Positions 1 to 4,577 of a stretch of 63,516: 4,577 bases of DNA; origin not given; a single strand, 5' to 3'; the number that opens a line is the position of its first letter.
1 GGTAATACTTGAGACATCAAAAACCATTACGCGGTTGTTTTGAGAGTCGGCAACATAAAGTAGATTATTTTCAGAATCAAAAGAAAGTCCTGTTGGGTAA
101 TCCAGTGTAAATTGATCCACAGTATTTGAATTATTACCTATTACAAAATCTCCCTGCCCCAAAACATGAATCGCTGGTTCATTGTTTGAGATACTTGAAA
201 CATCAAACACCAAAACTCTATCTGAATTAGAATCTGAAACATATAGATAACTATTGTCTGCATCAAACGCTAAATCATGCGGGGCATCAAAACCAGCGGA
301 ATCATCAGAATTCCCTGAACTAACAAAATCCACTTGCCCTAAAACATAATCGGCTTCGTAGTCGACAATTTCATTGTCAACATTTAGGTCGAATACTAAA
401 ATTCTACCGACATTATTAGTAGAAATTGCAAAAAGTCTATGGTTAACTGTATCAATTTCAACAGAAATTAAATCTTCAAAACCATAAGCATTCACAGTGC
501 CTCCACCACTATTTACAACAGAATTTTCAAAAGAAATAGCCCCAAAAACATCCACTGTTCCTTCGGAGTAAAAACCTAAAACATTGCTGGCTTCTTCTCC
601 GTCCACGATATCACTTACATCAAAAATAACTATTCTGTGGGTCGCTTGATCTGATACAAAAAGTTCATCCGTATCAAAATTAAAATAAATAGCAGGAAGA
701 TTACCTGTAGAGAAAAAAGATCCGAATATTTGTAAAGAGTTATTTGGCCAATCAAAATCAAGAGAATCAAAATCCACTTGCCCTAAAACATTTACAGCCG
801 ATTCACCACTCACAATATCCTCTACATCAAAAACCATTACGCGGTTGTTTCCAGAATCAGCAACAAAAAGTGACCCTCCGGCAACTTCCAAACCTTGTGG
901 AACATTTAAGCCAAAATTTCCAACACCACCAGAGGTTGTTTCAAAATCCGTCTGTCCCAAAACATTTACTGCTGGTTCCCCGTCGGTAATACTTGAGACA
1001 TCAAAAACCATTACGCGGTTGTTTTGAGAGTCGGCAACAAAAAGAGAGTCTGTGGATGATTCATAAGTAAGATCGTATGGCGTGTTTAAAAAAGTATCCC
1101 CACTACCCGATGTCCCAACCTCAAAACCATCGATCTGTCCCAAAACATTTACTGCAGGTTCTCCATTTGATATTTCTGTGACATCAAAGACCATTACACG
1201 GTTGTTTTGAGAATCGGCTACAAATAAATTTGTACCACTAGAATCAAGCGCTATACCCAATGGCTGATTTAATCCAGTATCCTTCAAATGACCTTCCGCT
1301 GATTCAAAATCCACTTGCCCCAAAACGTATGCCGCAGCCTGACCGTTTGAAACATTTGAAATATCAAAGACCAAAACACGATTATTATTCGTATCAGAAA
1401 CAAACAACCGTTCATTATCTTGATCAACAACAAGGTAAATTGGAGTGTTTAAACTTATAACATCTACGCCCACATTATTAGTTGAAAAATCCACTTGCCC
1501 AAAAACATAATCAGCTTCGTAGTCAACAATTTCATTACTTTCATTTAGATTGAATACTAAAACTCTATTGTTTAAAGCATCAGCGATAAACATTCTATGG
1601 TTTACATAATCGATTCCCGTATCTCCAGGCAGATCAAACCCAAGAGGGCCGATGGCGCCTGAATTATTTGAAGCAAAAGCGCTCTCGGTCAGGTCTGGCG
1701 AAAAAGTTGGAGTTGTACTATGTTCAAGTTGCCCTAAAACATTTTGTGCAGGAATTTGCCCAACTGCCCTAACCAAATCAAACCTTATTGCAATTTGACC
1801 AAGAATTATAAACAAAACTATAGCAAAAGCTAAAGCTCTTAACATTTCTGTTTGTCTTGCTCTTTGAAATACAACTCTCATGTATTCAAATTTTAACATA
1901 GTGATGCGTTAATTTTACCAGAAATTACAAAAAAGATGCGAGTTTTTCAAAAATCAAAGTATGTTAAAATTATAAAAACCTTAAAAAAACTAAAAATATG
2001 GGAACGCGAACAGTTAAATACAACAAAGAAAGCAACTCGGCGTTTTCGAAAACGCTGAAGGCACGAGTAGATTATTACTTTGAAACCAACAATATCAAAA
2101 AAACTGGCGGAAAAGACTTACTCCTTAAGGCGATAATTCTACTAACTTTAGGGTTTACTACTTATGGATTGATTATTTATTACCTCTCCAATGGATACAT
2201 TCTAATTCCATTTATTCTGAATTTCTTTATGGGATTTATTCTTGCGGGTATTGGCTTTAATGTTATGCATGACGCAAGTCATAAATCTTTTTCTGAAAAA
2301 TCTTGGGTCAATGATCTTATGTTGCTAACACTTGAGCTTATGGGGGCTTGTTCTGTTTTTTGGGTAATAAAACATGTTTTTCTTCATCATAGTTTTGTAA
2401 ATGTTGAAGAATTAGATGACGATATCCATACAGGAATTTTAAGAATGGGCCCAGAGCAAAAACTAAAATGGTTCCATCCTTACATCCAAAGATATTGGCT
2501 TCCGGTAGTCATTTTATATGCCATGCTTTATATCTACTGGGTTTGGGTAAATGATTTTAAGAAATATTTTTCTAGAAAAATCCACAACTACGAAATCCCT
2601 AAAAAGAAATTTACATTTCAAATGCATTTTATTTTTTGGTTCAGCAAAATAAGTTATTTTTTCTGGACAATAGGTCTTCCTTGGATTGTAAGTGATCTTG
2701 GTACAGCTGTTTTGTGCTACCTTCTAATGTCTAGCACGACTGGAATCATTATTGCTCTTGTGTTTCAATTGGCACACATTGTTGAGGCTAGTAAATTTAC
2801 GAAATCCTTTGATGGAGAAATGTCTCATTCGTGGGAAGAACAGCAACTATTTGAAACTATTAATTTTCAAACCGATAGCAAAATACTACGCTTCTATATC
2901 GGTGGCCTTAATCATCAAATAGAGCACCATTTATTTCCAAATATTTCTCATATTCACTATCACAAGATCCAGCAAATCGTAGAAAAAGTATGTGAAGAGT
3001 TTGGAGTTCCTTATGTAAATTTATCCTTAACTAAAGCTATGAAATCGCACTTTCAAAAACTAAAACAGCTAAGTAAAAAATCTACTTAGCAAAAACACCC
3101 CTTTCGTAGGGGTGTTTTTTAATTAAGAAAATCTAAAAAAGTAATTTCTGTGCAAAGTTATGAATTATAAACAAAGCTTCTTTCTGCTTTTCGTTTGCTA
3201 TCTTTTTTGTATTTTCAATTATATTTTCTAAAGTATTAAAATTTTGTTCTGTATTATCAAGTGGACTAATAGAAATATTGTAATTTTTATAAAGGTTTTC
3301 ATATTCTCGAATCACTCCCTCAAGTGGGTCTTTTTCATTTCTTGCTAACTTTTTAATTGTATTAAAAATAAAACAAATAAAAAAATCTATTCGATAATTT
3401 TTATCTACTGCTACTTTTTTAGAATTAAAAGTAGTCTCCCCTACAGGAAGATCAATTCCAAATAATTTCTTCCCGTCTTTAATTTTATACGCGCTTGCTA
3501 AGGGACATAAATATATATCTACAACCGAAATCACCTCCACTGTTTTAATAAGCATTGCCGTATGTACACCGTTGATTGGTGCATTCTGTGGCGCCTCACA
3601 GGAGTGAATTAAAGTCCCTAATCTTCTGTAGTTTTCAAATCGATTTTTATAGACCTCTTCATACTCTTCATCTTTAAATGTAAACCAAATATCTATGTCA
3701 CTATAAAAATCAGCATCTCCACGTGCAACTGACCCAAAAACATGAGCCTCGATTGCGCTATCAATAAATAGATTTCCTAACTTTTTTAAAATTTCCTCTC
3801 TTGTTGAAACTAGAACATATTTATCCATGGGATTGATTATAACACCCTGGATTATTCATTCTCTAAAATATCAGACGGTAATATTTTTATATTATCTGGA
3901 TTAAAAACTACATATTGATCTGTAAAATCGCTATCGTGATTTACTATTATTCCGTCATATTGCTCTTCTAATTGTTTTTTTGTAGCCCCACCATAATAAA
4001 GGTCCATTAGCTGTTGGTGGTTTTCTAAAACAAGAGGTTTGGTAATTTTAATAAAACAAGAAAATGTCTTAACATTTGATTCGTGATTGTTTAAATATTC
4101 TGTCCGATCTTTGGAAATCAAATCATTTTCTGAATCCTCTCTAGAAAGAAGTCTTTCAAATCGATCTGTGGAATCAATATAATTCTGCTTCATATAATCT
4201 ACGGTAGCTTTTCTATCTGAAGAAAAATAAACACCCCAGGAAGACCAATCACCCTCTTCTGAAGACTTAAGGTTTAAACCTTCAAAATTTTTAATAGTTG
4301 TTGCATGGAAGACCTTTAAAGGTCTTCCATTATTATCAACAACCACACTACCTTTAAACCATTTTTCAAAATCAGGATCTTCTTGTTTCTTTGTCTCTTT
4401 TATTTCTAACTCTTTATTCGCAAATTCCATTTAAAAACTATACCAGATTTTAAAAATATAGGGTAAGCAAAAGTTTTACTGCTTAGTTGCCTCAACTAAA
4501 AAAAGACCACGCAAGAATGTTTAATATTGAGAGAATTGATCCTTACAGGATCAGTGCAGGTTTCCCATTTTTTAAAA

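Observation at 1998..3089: Fatty-acid desaturase in a lineage generally lacking fatty-acid synthesis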

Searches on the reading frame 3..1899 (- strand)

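Call 32: search_protein_families(library=pfam, proteins=[window:3-1899:-], max_evalue=0.001)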
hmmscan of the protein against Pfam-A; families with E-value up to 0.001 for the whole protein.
window:3-1899:- (632 aa): 6 families
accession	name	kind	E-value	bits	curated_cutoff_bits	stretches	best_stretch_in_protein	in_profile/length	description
PF01436.27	NHL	-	2.8e-30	103.3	20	2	599-627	1-28/28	NHL repeat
PF08450.18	SGL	-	1.1e-14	55.1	26.3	0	594-630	128-164/246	SMP-30/Gluconolactonase/LRE-like region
PF01731.26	Arylesterase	-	1.1e-13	51.7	21.3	0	597-629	51-83/86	Arylesterase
PF10282.15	Lactonase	-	9.1e-09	35.4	21.7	0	147-252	33-127/344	Lactonase, 7-bladed beta-propeller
PF25021.1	TEN_NHL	-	1.5e-05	24.6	27.1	0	153-234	74-164/357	Teneurin NHL domain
PF24214.1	Phage_H_T_join_2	-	6.1e-05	23.4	23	0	332-363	87-117/170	Putative phage head-tail joining protein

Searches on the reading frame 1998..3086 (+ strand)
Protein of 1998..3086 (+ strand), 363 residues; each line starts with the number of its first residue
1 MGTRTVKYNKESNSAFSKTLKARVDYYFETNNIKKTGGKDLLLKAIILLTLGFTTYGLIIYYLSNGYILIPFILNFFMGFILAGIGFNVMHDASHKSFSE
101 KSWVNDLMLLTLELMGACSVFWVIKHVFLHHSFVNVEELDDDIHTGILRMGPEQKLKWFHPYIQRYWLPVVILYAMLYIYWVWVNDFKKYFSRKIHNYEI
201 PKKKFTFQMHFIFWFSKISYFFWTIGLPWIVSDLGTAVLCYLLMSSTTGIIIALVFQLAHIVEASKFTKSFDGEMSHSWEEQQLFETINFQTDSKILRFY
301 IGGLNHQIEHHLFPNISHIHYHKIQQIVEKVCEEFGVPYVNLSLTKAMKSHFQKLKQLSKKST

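Call 3: search_protein_families(library=pfam, proteins=[window:1998-3086:+], max_evalue=0.01)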
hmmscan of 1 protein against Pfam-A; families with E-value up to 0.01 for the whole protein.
window:1998-3086:+ (363 aa): 1 family
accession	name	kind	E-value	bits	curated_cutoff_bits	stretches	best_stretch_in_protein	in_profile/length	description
PF00487.30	FA_desaturase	-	4.9e-32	112.1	29.7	1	72-340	7-250/253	Fatty acid desaturase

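Call 4: search_protein_families(library=ncbifam, proteins=[window:1998-3086:+], max_evalue=0.01)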
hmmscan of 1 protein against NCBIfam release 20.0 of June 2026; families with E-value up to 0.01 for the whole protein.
window:1998-3086:+ (363 aa): 1 family
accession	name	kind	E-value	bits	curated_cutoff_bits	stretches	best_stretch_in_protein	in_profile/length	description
NF045688.1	BCarotHydoxCrtR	equivalog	1.4e-05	24.3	475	1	52-143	35-122/297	beta-carotene hydroxylase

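Call 5: search_solved_structures(query=window:1998-3086:+, max_evalue=1, show_alignments=2)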
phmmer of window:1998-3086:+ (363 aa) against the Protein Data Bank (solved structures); distinct sequences matched with E-value up to 1: 0.

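Call 10: find_homologous_proteins(query=window:1998-3086:+)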
Query window:1998-3086:+ (363 aa): 4659 proteins with E <= 0.001 among 6330 candidates; the best 120 are listed.
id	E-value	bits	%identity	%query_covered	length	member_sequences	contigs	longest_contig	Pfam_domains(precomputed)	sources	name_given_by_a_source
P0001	1.8e-244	829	100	100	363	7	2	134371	PF00487.31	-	-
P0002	4.6e-210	715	85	100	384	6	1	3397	PF00487.31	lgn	-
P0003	1.6e-94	335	48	100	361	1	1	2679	PF00487.31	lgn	-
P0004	3.6e-87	311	42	100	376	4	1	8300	PF00487.31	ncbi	-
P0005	1.9e-86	309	45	98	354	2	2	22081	PF00487.31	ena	-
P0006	3.8e-85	304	45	98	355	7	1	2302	PF20990.3,PF00487.31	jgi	-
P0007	2.5e-84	302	42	98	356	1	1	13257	PF00487.31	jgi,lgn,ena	-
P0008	4.9e-84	301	44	98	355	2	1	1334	PF20990.3,PF00487.31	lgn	-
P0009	1.2e-83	299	43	97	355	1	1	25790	PF00487.31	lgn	-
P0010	1.4e-83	299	42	98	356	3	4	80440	PF00487.31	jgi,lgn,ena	jgi:linoleoyl-CoA desaturase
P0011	2.0e-83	299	44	96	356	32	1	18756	PF00487.31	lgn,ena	-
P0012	2.2e-83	299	45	95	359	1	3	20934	PF20990.3,PF00487.31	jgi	-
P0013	3.7e-83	298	43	98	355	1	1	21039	PF00487.31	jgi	-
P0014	4.7e-83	297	44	99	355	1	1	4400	PF00487.31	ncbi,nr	ncbi:MAG: acyl-CoA desaturase [Bacteroidota bacterium]|nr:acyl-CoA desaturase [Bacteroidota bacteriu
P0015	7.0e-83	297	43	98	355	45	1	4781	PF00487.31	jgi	jgi:linoleoyl-CoA desaturase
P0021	5.1e-82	294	41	100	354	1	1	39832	PF00487.31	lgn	-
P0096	3.0e-78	282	42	98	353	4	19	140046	PF00487.31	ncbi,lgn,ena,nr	ncbi:MAG: acyl-CoA desaturase [Candidatus Pacebacteria bacterium]|nr:acyl-CoA desaturase [Candidatus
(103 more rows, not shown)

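Call 45: find_related_loci(query=A1, collection=genome_contigs, flank=6000)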
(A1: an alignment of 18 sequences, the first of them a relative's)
Query A1 (363 aa) in genome_contigs; peptide patterns used: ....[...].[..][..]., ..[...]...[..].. (x = any residue, [..] = any of these).
600 stretches matched a pattern (row limit reached: there are more); 598 encode a relative of the query (tblastn E <= 1e-3); the best 80 are kept; 80 distinct loci.
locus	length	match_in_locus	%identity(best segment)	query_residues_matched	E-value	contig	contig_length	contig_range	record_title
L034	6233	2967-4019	39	6-362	1e-81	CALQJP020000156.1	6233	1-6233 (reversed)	MAG: Chryseobacterium gleum isolate HRSG-E12-bin-99 genome assembly, contig: HRSG-E12-C9550, whole genome shotgun sequen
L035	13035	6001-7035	42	13-360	4e-80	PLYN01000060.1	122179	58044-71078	MAG: Bacteroidetes bacterium isolate palsa_966 73.20120700_P3D.266_contig_16639, whole genome shotgun sequence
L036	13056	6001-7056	39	4-360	3e-79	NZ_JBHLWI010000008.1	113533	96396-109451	Fontibacter flavus strain CCM 7650 velvet_auto_127_8, whole genome shotgun sequence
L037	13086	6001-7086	37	1-363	1e-76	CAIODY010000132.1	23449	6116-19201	uncultured bacterium isolate Umea3p1_bin-1165 genome assembly, contig: bin-1165:132/134, whole genome shotgun sequence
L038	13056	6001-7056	41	5-360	2e-76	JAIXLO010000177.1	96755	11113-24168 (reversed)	MAG: Chitinophagales bacterium isolate UW2SPNA023 two-stage_bin023_NODE_223, whole genome shotgun sequence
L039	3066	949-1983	42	13-359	2e-77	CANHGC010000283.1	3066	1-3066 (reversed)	MAG: Bacteroidetes bacterium isolate RE-16jun15-71 genome assembly, contig: RE-16jun15-C58409, whole genome shotgun sequ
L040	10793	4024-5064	41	13-361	4e-76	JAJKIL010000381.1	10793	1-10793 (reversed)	MAG: Niastella sp. isolate b58_HoplandSoilSeptJan k101_613016, whole genome shotgun sequence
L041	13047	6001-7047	41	9-361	6e-76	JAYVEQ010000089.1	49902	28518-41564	MAG: Chitinophagaceae bacterium isolate GL35_DN_metabinner_2 GL35_DN_metabinner_2_88, whole genome shotgun sequence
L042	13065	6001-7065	41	6-363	6e-76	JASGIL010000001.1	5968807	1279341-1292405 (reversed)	MAG: Ferruginibacter sp. isolate 5N328 JMF-2111-06-0005.ont.bin.328_0, whole genome shotgun sequence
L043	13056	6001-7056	39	5-360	2e-75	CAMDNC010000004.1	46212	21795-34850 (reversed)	MAG: Flavipsychrobacter stenotrophus isolate MiH-22jul19-113 genome assembly, contig: MiH-22jul19-C1235, whole genome sh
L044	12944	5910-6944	43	13-359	4e-75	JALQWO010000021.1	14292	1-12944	MAG: Bacteroidia bacterium isolate HGH.17 NODE_21_length_14292_cov_4.748575, whole genome shotgun sequence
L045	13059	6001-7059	40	6-361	6e-75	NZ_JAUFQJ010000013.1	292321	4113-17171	Ferruginibacter paludis strain CECT 8366 platanus_K_17_124_16, whole genome shotgun sequence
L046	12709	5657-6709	40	5-359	7e-75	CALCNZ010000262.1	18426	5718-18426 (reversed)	MAG TPA_asm: uncultured Flavobacteriales bacterium isolate SRR6231140_bin.40_CONCOCT_v1.1_MAG genome assembly, contig: E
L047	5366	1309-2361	39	10-362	6e-75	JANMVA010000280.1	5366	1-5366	MAG: Saprospiraceae bacterium isolate SOY_1_B_metabat.152 SOY_1_B_k141_41843, whole genome shotgun sequence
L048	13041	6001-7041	39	11-360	1e-74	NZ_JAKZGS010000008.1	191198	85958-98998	Belliella calami strain DSM 107340 NODE_8_length_191198_cov_54.614834, whole genome shotgun sequence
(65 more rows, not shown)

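Call 63: find_encoding_contigs(protein=P0002, flank=5000, max_places=4)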
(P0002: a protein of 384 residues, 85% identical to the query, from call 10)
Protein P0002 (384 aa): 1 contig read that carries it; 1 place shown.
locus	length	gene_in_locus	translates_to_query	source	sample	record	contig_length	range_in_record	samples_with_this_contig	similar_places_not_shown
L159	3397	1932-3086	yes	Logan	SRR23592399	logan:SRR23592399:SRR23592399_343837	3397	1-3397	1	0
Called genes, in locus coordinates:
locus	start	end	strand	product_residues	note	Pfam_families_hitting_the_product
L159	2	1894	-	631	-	?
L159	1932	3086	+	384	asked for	PF00487:FA_desaturase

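Call 64: find_encoding_contigs(protein=P0003, flank=5000, max_places=4)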
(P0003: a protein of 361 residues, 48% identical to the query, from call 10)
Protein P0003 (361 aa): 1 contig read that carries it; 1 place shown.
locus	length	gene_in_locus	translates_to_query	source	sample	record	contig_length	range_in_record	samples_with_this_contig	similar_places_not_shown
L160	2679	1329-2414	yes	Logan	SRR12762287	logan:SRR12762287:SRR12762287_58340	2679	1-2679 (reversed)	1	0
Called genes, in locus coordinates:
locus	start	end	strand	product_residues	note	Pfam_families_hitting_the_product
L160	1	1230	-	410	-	?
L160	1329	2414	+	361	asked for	PF00487:FA_desaturase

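Call 69: predict_structure(alignment_id=A2)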
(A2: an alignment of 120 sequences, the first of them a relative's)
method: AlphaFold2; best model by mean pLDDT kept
length: 363 residues; sequences in the alignment: 120
mean_pLDDT: 93.8   pTM: 0.92
mean pLDDT of the five models: 93.8, 90.1, 89.9, 89.3, 88.6
residues with pLDDT >= 90: 310; 70-90: 48; 50-70: 4; < 50: 1
segments of 3 or more residues with pLDDT < 50: none
pLDDT, mean of each block of 10 residues (from residue 1): 78 92 96 89 95 98 98 98 96 95 96 97 94 87 87 92 91 97 97 95 96 98 98 98 98 95 92 93 95 92 88 88 94 97 97 95 67
secondary structure, 60 per line:
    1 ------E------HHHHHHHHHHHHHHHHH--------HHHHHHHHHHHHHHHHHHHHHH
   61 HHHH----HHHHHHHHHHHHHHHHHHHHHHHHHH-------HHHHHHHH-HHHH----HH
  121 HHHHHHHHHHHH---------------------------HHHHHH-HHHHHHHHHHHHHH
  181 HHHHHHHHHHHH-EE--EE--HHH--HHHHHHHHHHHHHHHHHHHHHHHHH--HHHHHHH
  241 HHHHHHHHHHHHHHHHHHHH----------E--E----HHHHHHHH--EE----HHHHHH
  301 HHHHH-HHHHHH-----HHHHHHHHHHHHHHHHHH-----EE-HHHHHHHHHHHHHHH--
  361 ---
elements in order: H14-30 H39-64 H69-94 H102-109 H111-114 H119-132 H160-165 H167-192 H207-231 H234-260 H279-286 H295-305 H307-312 H318-335 H344-358

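Call 72: fold_search(model_id=the predicted structure, library=pdb)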
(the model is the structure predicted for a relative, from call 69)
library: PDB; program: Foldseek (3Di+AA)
matches with E <= 10: 108; with E <= 0.001: 2
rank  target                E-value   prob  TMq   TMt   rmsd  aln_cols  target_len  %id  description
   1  8xks_K                2.5e-05  1.00  0.60  0.59   6.1       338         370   13  The cryo-EM structure of Orf2971-FtsHi motor complex (released 2024-12-04)
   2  8xqw_M                4.0e-05  1.00  0.60  0.56   5.9       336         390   13  Cryo-EM structure of the Ycf2-FtsHi motor complex from Chlamydomonas reinhardtii in AMPPNP bound state (released 2024-09-11)
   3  8sbb_A                7.9e-02  1.00  0.42  0.40   7.2       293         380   16  Cryo-EM structure of FtAlkB (released 2023-04-26)
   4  4ymk_A                1.3e-01  0.95  0.36  0.40  13.2       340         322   13  Crystal Structure of Stearoyl-Coenzyme A Desaturase 1 (released 2015-06-24)
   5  8k4s_E                7.3e-01  0.15  0.16  0.20  20.0       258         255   12  CryoEM structure of Gq coupled MRGPRX4 with agonist DCA-3P (released 2024-11-06)
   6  4k1c_A                1.2e+00  0.08  0.19  0.18  18.6       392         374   11  VCX1 Calcium/Proton Exchanger (released 2013-05-08)
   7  4kjr_A                2.2e+00  0.05  0.14  0.16  19.9       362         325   11  Crystal structure of selenium substituted Ca2+/H+ antiporter proteinYfkE (released 2013-07-03)
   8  8ymq_A                2.2e+00  0.03  0.11  0.08  24.1       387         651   10  OSCA1.1-F516A nanodisc (released 2024-10-02)
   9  9q2n_A                3.0e+00  0.10  0.18  0.23  18.9       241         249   14  Nucleotide-free structure of PmtCD in nanodisc (released 2025-11-26)
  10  6yj4_H                3.0e+00  0.06  0.16  0.17  17.4       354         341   10  Structure of Yarrowia lipolytica complex I at 2.7 A (released 2020-08-12)
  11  9dze_A                3.1e+00  0.03  0.13  0.14  26.2       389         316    7  Computationally Designed Bifaceted Protein Nanomaterial pD5-14 (released 2024-10-30)
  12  9lz2_R                3.4e+00  0.05  0.14  0.16  16.8       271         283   11  Cryo-EM structure of PTH1R(V2RC)-beta-arrestin1 complex (released 2026-03-11)
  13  4kjs_A                3.4e+00  0.04  0.17  0.18  20.0       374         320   10  Structure of native YfkE (released 2013-06-26)
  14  8jd0_3                3.6e+00  0.06  0.15  0.09  17.8       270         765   10  Cryo-EM structure of mGlu2-mGlu3 heterodimer in presence of NAM563 (released 2023-06-21)
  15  9ima_A                3.7e+00  0.06  0.17  0.21  18.4       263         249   13  Cryo-EM structure for the GPRC5D complexed with Talquetamab Fab (released 2024-09-11)
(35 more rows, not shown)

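Call 76: list_cluster_members(proteins=[P0004, P0096, P0021, P0003, P0002])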
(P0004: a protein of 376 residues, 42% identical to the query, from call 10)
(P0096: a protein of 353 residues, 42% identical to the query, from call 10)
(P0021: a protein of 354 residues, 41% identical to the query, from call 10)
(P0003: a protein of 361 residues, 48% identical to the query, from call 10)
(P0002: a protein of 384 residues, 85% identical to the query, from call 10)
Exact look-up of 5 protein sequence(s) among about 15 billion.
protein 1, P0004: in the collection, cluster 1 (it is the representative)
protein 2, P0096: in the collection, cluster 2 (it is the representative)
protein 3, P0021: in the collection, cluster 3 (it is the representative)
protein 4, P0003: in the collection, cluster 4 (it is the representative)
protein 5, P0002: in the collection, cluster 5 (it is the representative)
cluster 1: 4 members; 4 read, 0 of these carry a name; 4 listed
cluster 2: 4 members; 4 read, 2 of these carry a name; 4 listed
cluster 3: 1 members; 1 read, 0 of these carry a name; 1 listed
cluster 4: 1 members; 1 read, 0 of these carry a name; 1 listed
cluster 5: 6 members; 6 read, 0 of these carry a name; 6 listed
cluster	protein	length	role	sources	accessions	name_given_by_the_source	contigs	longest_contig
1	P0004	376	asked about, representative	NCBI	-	-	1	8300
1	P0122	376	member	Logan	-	-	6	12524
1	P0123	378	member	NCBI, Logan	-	-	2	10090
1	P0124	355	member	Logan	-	-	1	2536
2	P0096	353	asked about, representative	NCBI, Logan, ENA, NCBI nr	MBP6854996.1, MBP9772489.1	MAG: acyl-CoA desaturase [Candidatus Pacebacteria bacterium] | acyl-CoA desaturase [Candidatus Paceibacterota bacterium]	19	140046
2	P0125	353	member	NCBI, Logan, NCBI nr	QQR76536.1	acyl-CoA desaturase [Candidatus Nomurabacteria bacterium] | MAG: acyl-CoA desaturase [Candidatus Nomurabacteria bacterium]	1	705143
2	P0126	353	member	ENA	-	-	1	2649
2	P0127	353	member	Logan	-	-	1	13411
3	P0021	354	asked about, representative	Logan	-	-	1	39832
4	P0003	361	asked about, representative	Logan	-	-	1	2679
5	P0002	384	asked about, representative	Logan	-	-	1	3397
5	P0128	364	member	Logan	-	-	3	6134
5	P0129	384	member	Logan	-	-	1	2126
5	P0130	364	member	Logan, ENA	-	-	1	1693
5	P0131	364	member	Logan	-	-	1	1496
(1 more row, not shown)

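Call 84: search_solved_structures(query=A2, max_evalue=1, show_alignments=2)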
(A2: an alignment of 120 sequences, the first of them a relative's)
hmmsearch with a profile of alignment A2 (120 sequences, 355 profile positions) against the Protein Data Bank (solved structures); distinct sequences matched with E-value up to 1: 0.

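Call 85: find_related_loci(query=A1, collection=viral_contigs, flank=3000)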
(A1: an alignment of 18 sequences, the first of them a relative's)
Query A1 (363 aa) in viral_contigs; peptide patterns used: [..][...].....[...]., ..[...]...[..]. (x = any residue, [..] = any of these).
56 stretches matched a pattern; 38 encode a relative of the query (tblastn E <= 1e-3); 38 distinct loci.
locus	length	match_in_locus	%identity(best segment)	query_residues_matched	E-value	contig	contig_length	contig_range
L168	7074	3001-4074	37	4-361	4e-69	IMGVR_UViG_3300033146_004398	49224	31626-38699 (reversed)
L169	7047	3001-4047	37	6-360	4e-64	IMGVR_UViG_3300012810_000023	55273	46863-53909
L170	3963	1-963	38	41-361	5e-61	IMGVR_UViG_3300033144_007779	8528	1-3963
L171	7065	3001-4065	34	6-360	9e-61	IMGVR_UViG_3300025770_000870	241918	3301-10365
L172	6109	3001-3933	29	11-340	2e-31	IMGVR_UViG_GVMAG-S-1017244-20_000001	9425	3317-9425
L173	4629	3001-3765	32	77-339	5e-31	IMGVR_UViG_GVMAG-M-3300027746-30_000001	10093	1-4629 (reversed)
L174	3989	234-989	32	78-340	5e-31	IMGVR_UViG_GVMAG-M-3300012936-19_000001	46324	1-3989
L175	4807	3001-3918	31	43-360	6e-31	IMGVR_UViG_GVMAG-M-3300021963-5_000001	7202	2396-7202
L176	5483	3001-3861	30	65-361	1e-30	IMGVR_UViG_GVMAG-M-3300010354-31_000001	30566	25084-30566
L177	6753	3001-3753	31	78-339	1e-30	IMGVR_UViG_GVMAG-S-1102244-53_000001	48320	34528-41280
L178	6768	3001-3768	32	78-340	3e-30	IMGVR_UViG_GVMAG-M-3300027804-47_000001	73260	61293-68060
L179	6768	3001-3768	31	72-339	1e-29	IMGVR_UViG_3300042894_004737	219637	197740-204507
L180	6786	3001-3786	30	72-339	1e-29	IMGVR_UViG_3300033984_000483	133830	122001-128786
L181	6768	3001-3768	31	72-339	1e-29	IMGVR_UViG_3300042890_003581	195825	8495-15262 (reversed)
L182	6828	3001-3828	28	77-360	9e-29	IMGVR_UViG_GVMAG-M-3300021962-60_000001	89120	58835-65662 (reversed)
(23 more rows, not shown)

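Call 93: search_protein_families(library=pfam, proteins=[L178:2584-3849:+], max_evalue=0.001)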
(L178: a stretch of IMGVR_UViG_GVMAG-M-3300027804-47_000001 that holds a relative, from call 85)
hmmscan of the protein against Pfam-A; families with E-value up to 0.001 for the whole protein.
L178:2584-3849:+ (422 aa): 2 families
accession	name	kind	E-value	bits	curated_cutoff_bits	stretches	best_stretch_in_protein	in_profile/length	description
PF00487.30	FA_desaturase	-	4.7e-33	115.5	29.7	1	139-397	11-252/253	Fatty acid desaturase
PF00173.33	Cyt-b5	-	9.4e-08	32.4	23.7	1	10-65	16-71/74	Cytochrome b5-like Heme/Steroid binding domain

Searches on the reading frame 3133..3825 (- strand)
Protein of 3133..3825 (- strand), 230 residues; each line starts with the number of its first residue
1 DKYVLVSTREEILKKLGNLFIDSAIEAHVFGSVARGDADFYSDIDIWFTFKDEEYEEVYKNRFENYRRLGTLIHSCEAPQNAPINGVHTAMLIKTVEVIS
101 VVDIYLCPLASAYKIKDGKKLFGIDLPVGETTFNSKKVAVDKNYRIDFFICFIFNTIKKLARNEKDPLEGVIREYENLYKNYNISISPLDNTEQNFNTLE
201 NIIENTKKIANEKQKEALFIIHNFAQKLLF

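Call 32: search_protein_families(library=pfam, proteins=[window:3133-3825:-], max_evalue=0.001)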
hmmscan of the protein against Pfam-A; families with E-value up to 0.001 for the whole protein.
window:3133-3825:- (230 aa): 2 families
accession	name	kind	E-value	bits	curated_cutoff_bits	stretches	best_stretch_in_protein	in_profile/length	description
PF01909.29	NTP_transf_2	-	3.2e-08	34.3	21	1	11-62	3-47/93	Nucleotidyltransferase domain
PF18765.7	Polbeta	-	2e-05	25.1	26.9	1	27-58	16-48/93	Polymerase beta, Nucleotidyltransferase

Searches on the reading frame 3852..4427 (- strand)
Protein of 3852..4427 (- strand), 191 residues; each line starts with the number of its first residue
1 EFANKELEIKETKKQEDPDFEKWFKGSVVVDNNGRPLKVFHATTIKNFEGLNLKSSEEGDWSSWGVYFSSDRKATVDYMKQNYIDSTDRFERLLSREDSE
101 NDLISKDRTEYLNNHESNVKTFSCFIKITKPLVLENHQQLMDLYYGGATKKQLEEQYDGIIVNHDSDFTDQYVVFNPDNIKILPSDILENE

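Call 32: search_protein_families(library=pfam, proteins=[window:3852-4427:-], max_evalue=0.001)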
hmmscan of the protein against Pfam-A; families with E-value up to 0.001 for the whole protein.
window:3852-4427:- (191 aa): 1 family
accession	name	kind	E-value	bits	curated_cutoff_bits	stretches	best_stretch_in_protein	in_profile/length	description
PF18760.7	ART-PolyVal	-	3e-13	51.2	31.2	1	31-181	1-131/140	ADP-Ribosyltransferase in polyvalent proteins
